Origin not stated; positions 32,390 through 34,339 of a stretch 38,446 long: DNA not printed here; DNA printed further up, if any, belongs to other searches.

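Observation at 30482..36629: HdrC-HdrB-SdhB-SdhA-HdrA operon: candidate HdrA-coupled soluble fumarate reductase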

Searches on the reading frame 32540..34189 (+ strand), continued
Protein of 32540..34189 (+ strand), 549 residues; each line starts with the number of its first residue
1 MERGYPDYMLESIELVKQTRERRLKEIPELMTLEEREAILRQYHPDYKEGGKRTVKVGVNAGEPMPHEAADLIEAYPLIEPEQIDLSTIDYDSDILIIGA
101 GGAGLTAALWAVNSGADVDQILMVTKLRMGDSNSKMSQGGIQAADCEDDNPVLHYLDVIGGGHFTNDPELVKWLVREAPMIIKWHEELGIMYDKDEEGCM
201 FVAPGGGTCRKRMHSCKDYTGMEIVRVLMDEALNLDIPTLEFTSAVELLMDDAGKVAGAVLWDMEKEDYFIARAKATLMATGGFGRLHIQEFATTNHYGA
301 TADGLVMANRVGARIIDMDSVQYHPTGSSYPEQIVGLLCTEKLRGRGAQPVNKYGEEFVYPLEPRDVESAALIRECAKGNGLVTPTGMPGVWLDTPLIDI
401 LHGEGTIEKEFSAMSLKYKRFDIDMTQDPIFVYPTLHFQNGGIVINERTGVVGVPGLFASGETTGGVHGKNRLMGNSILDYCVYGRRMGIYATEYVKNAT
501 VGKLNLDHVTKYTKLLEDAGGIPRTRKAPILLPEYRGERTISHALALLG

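Call 80: search_protein_families(library=ncbifam, proteins=[P0145, P0151, P0155, P0122, P0127, P0128, P0121, P0142, P0150, P0165], max_evalue=1e-60)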
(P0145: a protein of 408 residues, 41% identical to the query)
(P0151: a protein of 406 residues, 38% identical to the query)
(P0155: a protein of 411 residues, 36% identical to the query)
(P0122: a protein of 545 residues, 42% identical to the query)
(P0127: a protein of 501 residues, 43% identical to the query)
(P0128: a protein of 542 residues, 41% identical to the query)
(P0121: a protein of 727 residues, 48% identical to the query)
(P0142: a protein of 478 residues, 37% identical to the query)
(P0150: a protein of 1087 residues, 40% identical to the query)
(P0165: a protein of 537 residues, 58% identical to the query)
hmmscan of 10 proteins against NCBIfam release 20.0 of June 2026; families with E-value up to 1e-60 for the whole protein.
P0145 (408 aa): 7 families
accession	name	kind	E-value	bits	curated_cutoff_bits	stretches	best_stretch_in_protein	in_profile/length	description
TIGR00551.1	nadB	equivalog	2.6e-76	257.3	452.75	1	7-406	2-389/489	L-aspartate oxidase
NF004900.0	PRK06263.1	equivalog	9.6e-75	252.2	718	1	7-406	7-404/546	fumarate reductase (CoM/CoB) subunit TfrA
NF005867.0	PRK07804.1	equivalog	3.7e-71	240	639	1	5-407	16-418/548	L-aspartate oxidase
NF005866.0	PRK07803.1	equivalog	2.5e-66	224.1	819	0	6-270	7-284/631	fumarate reductase/succinate dehydrogenase flavoprotein subunit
TIGR01812.1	sdhA_frdA_Gneg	subfamily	4e-65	220.4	567.3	1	9-406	1-404/568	succinate dehydrogenase or fumarate reductase, flavoprotein subunit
NF005636.0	PRK07395.1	subfamily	5.6e-65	219.6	723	1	6-397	11-397/560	L-aspartate oxidase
NF005701.0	PRK07512.1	equivalog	2.5e-63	214.2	528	1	6-406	8-397/516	L-aspartate oxidase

P0151 (406 aa): 10 families
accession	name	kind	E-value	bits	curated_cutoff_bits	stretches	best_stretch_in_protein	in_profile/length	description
TIGR00551.1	nadB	equivalog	3.6e-78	263.4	452.75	1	6-401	2-387/489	L-aspartate oxidase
NF005701.0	PRK07512.1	equivalog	3.9e-74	249.9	528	1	5-402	8-396/516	L-aspartate oxidase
NF004900.0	PRK06263.1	equivalog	5.9e-74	249.6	718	1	5-404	6-405/546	fumarate reductase (CoM/CoB) subunit TfrA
NF005867.0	PRK07804.1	equivalog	1.4e-71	241.4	639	1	5-403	17-417/548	L-aspartate oxidase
NF005636.0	PRK07395.1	subfamily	2e-69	234.3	723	1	4-394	10-397/560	L-aspartate oxidase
TIGR01812.1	sdhA_frdA_Gneg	subfamily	3.5e-69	233.8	567.3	1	8-403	1-404/568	succinate dehydrogenase or fumarate reductase, flavoprotein subunit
NF005978.0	PRK08071.1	equivalog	3.8e-63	213.7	621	1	6-401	3-386/514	L-aspartate oxidase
NF006567.0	PRK09077.1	equivalog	4.5e-63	213.3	629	1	4-399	6-405/537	L-aspartate oxidase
NF004820.0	PRK06175.1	equivalog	4e-62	210.5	472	1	6-398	4-382/433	L-aspartate oxidase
NF005866.0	PRK07803.1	equivalog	7.4e-62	209.4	819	0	4-271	6-288/631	fumarate reductase/succinate dehydrogenase flavoprotein subunit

P0155 (411 aa): 6 families
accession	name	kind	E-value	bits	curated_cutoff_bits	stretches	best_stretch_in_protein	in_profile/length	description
NF004900.0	PRK06263.1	equivalog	1e-77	262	718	1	3-407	5-408/546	fumarate reductase (CoM/CoB) subunit TfrA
TIGR00551.1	nadB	equivalog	1.1e-74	252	452.75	1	5-404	2-390/489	L-aspartate oxidase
NF004820.0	PRK06175.1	equivalog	8.7e-68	229.1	472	1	5-397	4-381/433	L-aspartate oxidase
TIGR01812.1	sdhA_frdA_Gneg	subfamily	1.6e-64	218.4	567.3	1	7-408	1-409/568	succinate dehydrogenase or fumarate reductase, flavoprotein subunit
NF005866.0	PRK07803.1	equivalog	3e-62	210.7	819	0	5-266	8-283/631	fumarate reductase/succinate dehydrogenase flavoprotein subunit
NF005636.0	PRK07395.1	subfamily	9.7e-61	205.6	723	0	5-395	12-398/560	L-aspartate oxidase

P0122 (545 aa): 17 families
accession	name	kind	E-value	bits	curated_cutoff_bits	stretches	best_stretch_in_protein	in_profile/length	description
NF004900.0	PRK06263.1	equivalog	2.9e-104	349.6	718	1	86-498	5-415/546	fumarate reductase (CoM/CoB) subunit TfrA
TIGR00551.1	nadB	equivalog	4.4e-90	302.7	452.75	1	88-498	2-401/489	L-aspartate oxidase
TIGR01812.1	sdhA_frdA_Gneg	subfamily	2.5e-89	300.3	567.3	1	90-499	1-416/568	succinate dehydrogenase or fumarate reductase, flavoprotein subunit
NF005867.0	PRK07804.1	equivalog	2.5e-87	293.4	639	1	86-496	16-426/548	L-aspartate oxidase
NF005866.0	PRK07803.1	equivalog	5.2e-83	279.3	819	0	88-352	8-284/631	fumarate reductase/succinate dehydrogenase flavoprotein subunit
NF005978.0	PRK08071.1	equivalog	4.4e-80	269.6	621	1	88-496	3-397/514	L-aspartate oxidase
NF005636.0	PRK07395.1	subfamily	4.1e-78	263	723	1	86-502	10-420/560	L-aspartate oxidase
NF005701.0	PRK07512.1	equivalog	1.3e-75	254.7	528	1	86-498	7-408/516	L-aspartate oxidase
NF004820.0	PRK06175.1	equivalog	1.7e-73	247.9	472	1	87-501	3-401/433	L-aspartate oxidase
NF004724.0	PRK06069.1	subfamily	2.1e-73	247.4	826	1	86-501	3-428/577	succinate dehydrogenase/fumarate reductase flavoprotein subunit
TIGR01816.1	sdhA_forward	equivalog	1.7e-72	244.4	727.35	1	88-505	2-434/584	succinate dehydrogenase flavoprotein subunit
NF042982.1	MFR_Fp_SdhA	equivalog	8.7e-71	239.1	1100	1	86-493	45-455/612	8-methylmenaquinol:fumarate reductase flavoprotein subunit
NF006567.0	PRK09077.1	equivalog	1.2e-69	235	629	1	86-490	6-413/537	L-aspartate oxidase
NF006686.0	PRK09231.1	equivalog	4.7e-65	220.2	854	1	86-494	3-422/598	fumarate reductase (quinol) flavoprotein subunit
NF004613.0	PRK05945.1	equivalog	5.5e-65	220.1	824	1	88-501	3-427/575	succinate dehydrogenase/fumarate reductase flavoprotein subunit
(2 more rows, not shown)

P0127 (501 aa): 12 families
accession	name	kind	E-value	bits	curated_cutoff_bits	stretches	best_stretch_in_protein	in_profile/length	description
NF004900.0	PRK06263.1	equivalog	6.7e-98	328.6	718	1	88-490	7-407/546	fumarate reductase (CoM/CoB) subunit TfrA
NF005867.0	PRK07804.1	equivalog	2.1e-81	273.9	639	1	88-489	18-419/548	L-aspartate oxidase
TIGR01812.1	sdhA_frdA_Gneg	subfamily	2.9e-80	270.4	567.3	1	90-490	1-407/568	succinate dehydrogenase or fumarate reductase, flavoprotein subunit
TIGR00551.1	nadB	equivalog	3e-80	270.3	452.75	1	88-485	2-387/489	L-aspartate oxidase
NF005866.0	PRK07803.1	equivalog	1e-79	268.4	819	0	89-352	9-284/631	fumarate reductase/succinate dehydrogenase flavoprotein subunit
NF005701.0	PRK07512.1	equivalog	2.8e-72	243.7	528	1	88-490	9-400/516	L-aspartate oxidase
NF005636.0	PRK07395.1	subfamily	3.1e-70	237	723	1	86-487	10-406/560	L-aspartate oxidase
NF042982.1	MFR_Fp_SdhA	equivalog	1.8e-69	234.8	1100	1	82-491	41-453/612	8-methylmenaquinol:fumarate reductase flavoprotein subunit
NF004724.0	PRK06069.1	subfamily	6.2e-68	229.4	826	1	88-492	5-419/577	succinate dehydrogenase/fumarate reductase flavoprotein subunit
NF005978.0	PRK08071.1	equivalog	9e-67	225.6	621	1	86-486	1-387/514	L-aspartate oxidase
NF004820.0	PRK06175.1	equivalog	1.4e-65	221.9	472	1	88-481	4-381/433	L-aspartate oxidase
NF006686.0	PRK09231.1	equivalog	2.2e-61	208.1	854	0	88-491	5-419/598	fumarate reductase (quinol) flavoprotein subunit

P0128 (542 aa): 13 families
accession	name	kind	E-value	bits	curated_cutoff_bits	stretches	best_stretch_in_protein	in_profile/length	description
NF004900.0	PRK06263.1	equivalog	6.8e-96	322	718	1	84-511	7-428/546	fumarate reductase (CoM/CoB) subunit TfrA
NF005867.0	PRK07804.1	equivalog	1.7e-79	267.6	639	1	76-497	10-428/548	L-aspartate oxidase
NF005866.0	PRK07803.1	equivalog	2.8e-78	263.6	819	0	84-351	8-286/631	fumarate reductase/succinate dehydrogenase flavoprotein subunit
TIGR00551.1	nadB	equivalog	1.9e-76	257.8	452.75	1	84-498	2-403/489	L-aspartate oxidase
TIGR01812.1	sdhA_frdA_Gneg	subfamily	2.2e-76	257.6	567.3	1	86-510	1-428/568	succinate dehydrogenase or fumarate reductase, flavoprotein subunit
NF005978.0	PRK08071.1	equivalog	1.5e-68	231.5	621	1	84-489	3-391/514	L-aspartate oxidase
NF004724.0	PRK06069.1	subfamily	4.4e-67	226.6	826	1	85-508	6-437/577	succinate dehydrogenase/fumarate reductase flavoprotein subunit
TIGR01813.1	flavo_cyto_c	subfamily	2.4e-66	224.3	285.45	0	86-368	1-292/444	flavocytochrome c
NF005701.0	PRK07512.1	equivalog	6.3e-65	219.5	528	1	84-496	9-407/516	L-aspartate oxidase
NF005636.0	PRK07395.1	subfamily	1.1e-64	218.7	723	1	80-505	8-424/560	L-aspartate oxidase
NF004820.0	PRK06175.1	equivalog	5.6e-63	213.3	472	1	83-510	3-410/433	L-aspartate oxidase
NF042982.1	MFR_Fp_SdhA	equivalog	5.2e-62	210.1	1100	1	84-513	47-477/612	8-methylmenaquinol:fumarate reductase flavoprotein subunit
NF006567.0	PRK09077.1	equivalog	2.5e-61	207.5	629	1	83-484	7-407/537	L-aspartate oxidase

P0121 (727 aa): 13 families
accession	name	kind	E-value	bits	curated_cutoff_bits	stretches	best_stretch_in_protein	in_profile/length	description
NF004900.0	PRK06263.1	equivalog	1.6e-93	314.2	718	1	290-710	6-422/546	fumarate reductase (CoM/CoB) subunit TfrA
NF005867.0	PRK07804.1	equivalog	1.6e-78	264.3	639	1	289-696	16-421/548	L-aspartate oxidase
TIGR00551.1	nadB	equivalog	5.3e-78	262.9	452.75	1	291-703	2-401/489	L-aspartate oxidase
TIGR01812.1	sdhA_frdA_Gneg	subfamily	7.1e-78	262.5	567.3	1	293-704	1-416/568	succinate dehydrogenase or fumarate reductase, flavoprotein subunit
NF005866.0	PRK07803.1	equivalog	6.5e-77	259.1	819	0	290-555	7-284/631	fumarate reductase/succinate dehydrogenase flavoprotein subunit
NF005701.0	PRK07512.1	equivalog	1.7e-69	234.5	528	1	289-699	7-404/516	L-aspartate oxidase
NF005978.0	PRK08071.1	equivalog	1.2e-68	231.8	621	1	291-695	3-391/514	L-aspartate oxidase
NF005636.0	PRK07395.1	subfamily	1.4e-68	231.6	723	1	288-696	9-410/560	L-aspartate oxidase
NF004724.0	PRK06069.1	subfamily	1.5e-66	224.8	826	1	292-705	6-428/577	succinate dehydrogenase/fumarate reductase flavoprotein subunit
TIGR01813.1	flavo_cyto_c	subfamily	2.2e-62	211.2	285.45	0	293-575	1-293/444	flavocytochrome c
NF004820.0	PRK06175.1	equivalog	3.8e-62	210.5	472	1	291-705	4-400/433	L-aspartate oxidase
NF006567.0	PRK09077.1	equivalog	4.2e-61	206.8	629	1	289-696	6-413/537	L-aspartate oxidase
NF006686.0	PRK09231.1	equivalog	8.2e-61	206.2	854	0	291-696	5-419/598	fumarate reductase (quinol) flavoprotein subunit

P0142 (478 aa): 10 families
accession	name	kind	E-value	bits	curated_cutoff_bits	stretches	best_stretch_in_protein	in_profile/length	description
NF004900.0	PRK06263.1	equivalog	1.9e-89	300.8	718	1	76-473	4-404/546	fumarate reductase (CoM/CoB) subunit TfrA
TIGR00551.1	nadB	equivalog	4.3e-77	259.9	452.75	1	82-472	5-388/489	L-aspartate oxidase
NF005701.0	PRK07512.1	equivalog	2e-74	250.8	528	1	76-472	6-396/516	L-aspartate oxidase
TIGR01812.1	sdhA_frdA_Gneg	subfamily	4.6e-73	246.6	567.3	1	82-473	2-404/568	succinate dehydrogenase or fumarate reductase, flavoprotein subunit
NF005866.0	PRK07803.1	equivalog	1.2e-71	241.8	819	0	77-341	6-284/631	fumarate reductase/succinate dehydrogenase flavoprotein subunit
NF004820.0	PRK06175.1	equivalog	1.9e-67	228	472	1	80-467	5-381/433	L-aspartate oxidase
NF005867.0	PRK07804.1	equivalog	2.7e-66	223.9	639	1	73-473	12-417/548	L-aspartate oxidase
NF004724.0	PRK06069.1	subfamily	3.4e-65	220.3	826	1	77-474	3-415/577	succinate dehydrogenase/fumarate reductase flavoprotein subunit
NF005978.0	PRK08071.1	equivalog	4.3e-64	216.8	621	1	80-468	4-383/514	L-aspartate oxidase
NF005636.0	PRK07395.1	subfamily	4.3e-61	206.8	723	1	77-464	10-397/560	L-aspartate oxidase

P0150 (1087 aa): 36 families (the best 25 are shown)
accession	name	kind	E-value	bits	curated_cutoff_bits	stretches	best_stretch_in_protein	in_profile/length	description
NF005064.0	PRK06481.1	equivalog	6.4e-287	952.1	542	2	135-581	61-505/506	flavocytochrome c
TIGR01813.1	flavo_cyto_c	subfamily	2.3e-270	896.7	285.45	2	137-573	1-444/444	flavocytochrome c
NF006130.0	PRK08274.1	equivalog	1.1e-116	390.4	369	0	135-580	5-463/467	FAD-dependent tricarballylate dehydrogenase TcuA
NF005510.0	PRK07121.1-3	subfamily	5e-110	368.6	481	0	587-1078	21-489/492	FAD-binding protein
NF004900.0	PRK06263.1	equivalog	3e-108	362.8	718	0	131-416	3-288/546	fumarate reductase (CoM/CoB) subunit TfrA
TIGR01812.1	sdhA_frdA_Gneg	subfamily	5.7e-102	342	567.3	0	137-418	1-279/568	succinate dehydrogenase or fumarate reductase, flavoprotein subunit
NF053717.1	VnlPnlRedVprA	equivalog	7.5e-98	328.4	600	0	136-444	7-322/481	vinyl phenol reductase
NF005511.0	PRK07121.1-4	equivalog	1.3e-95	320.9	466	0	808-1082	260-546/553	FAD-binding protein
NF009478.0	PRK12844.1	equivalog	1.7e-95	320.5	789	0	760-1080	204-553/559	3-ketosteroid-delta-1-dehydrogenase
TIGR00551.1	nadB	equivalog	8.2e-94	315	452.75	0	135-416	2-277/489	L-aspartate oxidase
NF004789.0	PRK06134.1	subfamily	1.8e-92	310.8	747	0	762-1081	213-573/581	FAD-dependent oxidoreductase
NF005866.0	PRK07803.1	equivalog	4e-90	302.8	819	0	133-407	6-287/631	fumarate reductase/succinate dehydrogenase flavoprotein subunit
NF005882.1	PRK07843.1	equivalog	5.6e-89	299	788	0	759-1072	195-544/547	3-oxosteroid 1-dehydrogenase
NF004724.0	PRK06069.1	subfamily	2.5e-83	280.2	826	0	132-419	2-289/577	succinate dehydrogenase/fumarate reductase flavoprotein subunit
NF005701.0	PRK07512.1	equivalog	8.2e-82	275.2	528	0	132-416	6-285/516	L-aspartate oxidase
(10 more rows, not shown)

P0165 (537 aa): 0 families

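Call 82: find_encoding_contigs(protein=P0122, flank=8000, max_places=2)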
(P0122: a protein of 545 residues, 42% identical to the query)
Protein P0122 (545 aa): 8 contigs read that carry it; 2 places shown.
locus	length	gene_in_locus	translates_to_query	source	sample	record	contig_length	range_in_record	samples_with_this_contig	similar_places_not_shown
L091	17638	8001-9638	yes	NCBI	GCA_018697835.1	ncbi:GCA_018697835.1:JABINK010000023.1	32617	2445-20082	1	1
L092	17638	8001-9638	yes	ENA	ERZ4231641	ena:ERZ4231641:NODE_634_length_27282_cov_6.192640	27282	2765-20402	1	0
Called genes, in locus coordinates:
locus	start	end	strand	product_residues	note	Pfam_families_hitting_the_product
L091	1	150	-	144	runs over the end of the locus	PF02635:DsrE (weak)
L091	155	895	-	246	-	-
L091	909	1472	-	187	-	PF04542:Sigma70_r2, PF08281:Sigma70_r4_2, PF04545:Sigma70_r4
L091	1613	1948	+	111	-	PF11743:DUF3301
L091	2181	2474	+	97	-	PF00581:Rhodanese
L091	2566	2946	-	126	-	PF02261:Asp_decarbox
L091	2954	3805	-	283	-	PF02569:Pantoate_ligase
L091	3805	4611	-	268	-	PF02548:Pantoate_transf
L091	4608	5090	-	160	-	PF01288:HPPK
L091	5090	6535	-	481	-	PF01743:PolyA_pol, PF12627:PolyA_pol_RNAbd, PF12626:PolyA_pol_arg_C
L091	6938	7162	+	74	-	-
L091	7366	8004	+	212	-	PF13510:Fer2_4 (weak), PF12838:Fer4_7 (faint), PF13183:Fer4_8 (faint), PF13534:Fer4_17 (faint), PF13746:Fer4_18 (faint), PF13187:Fer4_9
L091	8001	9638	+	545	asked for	PF00890:FAD_binding_2, PF01134:GIDA (faint), PF01266:DAO, PF03486:HI0933_like (weak), PF07992:Pyr_redox_2 (faint), PF12831:FAD_oxidored (faint)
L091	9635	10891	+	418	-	PF01512:Complex1_51K, PF10531:SLBB (weak), PF22461:SLBB_2 (weak), PF10589:NADH_4Fe-4S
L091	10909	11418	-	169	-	-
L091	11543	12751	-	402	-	PF05977:MFS_3, PF07690:MFS_1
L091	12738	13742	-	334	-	PF00501:AMP-binding, PF13193:AMP-binding_C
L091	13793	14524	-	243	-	PF01209:Ubie_methyltran, PF13489:Methyltransf_23, PF13649:Methyltransf_25, PF13847:Methyltransf_31, PF08241:Methyltransf_11, PF08242:Methyltransf_12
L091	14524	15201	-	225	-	PF01322:Cytochrom_C_2 (faint)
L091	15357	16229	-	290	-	PF01040:UbiA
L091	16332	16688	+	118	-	-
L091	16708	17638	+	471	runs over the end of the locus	PF01297:ZnuA, PF02630:SCO1-SenC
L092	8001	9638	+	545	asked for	PF00890:FAD_binding_2, PF01134:GIDA (faint), PF01266:DAO, PF03486:HI0933_like (weak), PF07992:Pyr_redox_2 (faint), PF12831:FAD_oxidored (faint)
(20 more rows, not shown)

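Call 83: find_encoding_contigs(protein=P0121, flank=8000, max_places=2)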
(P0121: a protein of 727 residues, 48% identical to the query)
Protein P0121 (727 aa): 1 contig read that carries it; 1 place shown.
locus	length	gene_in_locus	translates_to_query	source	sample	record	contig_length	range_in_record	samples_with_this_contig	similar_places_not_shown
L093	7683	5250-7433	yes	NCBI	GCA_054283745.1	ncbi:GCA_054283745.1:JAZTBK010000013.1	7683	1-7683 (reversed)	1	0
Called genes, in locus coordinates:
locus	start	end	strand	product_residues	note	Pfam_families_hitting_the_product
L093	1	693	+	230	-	?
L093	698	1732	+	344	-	PF04389:Peptidase_M28 (faint), PF05343:Peptidase_M42, PF01546:Peptidase_M20 (weak)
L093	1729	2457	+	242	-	PF00583:Acetyltransf_1, PF12746:GNAT_acetyltran (weak), PF13508:Acetyltransf_7 (weak), PF08445:FR47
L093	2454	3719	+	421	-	PF06838:Met_gamma_lyase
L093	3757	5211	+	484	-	PF01943:Polysacc_synt, PF13440:Polysacc_synt_3, PF03023:MurJ (weak)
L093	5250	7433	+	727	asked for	PF13183:Fer4_8 (faint), PF12838:Fer4_7 (weak), PF13187:Fer4_9 (weak), PF00890:FAD_binding_2, PF01266:DAO, PF03486:HI0933_like, PF07992:Pyr_redox_2, PF12831:FAD_oxidored (faint)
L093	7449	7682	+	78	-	?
